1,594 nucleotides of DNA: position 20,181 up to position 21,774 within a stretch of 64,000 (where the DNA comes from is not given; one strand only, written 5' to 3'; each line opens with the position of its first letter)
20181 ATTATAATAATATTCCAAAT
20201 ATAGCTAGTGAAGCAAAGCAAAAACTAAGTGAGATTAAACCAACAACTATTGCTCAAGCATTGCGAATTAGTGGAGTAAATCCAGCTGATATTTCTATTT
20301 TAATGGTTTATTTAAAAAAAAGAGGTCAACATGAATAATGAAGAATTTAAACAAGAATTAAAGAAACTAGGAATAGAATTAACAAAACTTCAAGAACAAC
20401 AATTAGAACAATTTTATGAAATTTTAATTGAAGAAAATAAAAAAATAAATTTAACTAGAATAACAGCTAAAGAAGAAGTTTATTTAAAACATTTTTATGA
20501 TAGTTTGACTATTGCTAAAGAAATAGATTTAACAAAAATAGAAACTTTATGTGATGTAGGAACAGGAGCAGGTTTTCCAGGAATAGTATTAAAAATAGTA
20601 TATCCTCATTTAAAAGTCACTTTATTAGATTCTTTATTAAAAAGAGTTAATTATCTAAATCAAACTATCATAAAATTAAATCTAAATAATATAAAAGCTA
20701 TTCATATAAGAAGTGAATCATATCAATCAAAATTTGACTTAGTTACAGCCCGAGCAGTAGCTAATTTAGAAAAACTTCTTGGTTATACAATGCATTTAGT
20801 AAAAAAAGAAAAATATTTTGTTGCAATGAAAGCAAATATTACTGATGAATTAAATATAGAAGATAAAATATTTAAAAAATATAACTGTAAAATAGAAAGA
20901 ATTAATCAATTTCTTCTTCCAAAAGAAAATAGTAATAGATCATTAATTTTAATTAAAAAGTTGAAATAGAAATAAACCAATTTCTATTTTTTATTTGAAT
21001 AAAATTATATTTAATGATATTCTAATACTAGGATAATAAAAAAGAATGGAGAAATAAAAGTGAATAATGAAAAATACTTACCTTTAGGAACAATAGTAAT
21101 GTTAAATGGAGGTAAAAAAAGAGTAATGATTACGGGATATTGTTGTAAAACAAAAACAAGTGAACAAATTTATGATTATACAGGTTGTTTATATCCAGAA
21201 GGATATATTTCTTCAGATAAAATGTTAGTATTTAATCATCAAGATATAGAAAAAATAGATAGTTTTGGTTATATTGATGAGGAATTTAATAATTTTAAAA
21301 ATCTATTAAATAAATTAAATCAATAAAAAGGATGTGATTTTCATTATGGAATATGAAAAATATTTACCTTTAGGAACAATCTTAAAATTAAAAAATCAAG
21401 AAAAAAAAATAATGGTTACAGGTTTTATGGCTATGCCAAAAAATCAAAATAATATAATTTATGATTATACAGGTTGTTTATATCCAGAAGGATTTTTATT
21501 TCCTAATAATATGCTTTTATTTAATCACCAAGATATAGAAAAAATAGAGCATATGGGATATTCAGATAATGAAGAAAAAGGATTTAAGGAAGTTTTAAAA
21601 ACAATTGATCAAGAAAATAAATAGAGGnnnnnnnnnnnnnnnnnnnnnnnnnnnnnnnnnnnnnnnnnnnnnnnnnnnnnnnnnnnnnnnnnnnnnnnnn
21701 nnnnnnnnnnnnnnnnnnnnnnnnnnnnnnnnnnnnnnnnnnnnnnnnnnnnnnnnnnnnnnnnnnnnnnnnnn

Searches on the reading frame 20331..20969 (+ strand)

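Call 39: search_protein_families(library=pfam, proteins=[window:20331-20969:+], max_evalue=0.001)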
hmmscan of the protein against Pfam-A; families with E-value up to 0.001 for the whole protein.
window:20331-20969:+ (212 aa): 3 families
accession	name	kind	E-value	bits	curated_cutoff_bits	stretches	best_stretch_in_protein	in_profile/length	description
PF02527.21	GidB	-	4.1e-50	170.1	27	1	21-194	1-176/184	rRNA small subunit methyltransferase G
PF13847.12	Methyltransf_31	-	7.1e-07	29.4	27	1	71-175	5-119/145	Methyltransferase domain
PF05175.20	MTS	-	0.00011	22.4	23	1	63-138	25-102/170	Methyltransferase small domain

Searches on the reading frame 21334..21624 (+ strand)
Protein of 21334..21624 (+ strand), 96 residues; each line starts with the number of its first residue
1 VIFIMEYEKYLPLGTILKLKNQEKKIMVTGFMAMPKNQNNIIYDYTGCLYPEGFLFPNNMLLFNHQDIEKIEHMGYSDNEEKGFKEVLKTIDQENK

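Call 39: search_protein_families(library=pfam, proteins=[window:21334-21624:+], max_evalue=0.001)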
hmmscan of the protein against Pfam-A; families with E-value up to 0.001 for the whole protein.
window:21334-21624:+ (96 aa): 1 family
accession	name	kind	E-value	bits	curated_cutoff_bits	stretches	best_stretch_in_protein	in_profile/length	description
PF13780.11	DUF4176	-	3e-25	88.5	25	1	10-83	1-73/74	Domain of unknown function (DUF4176)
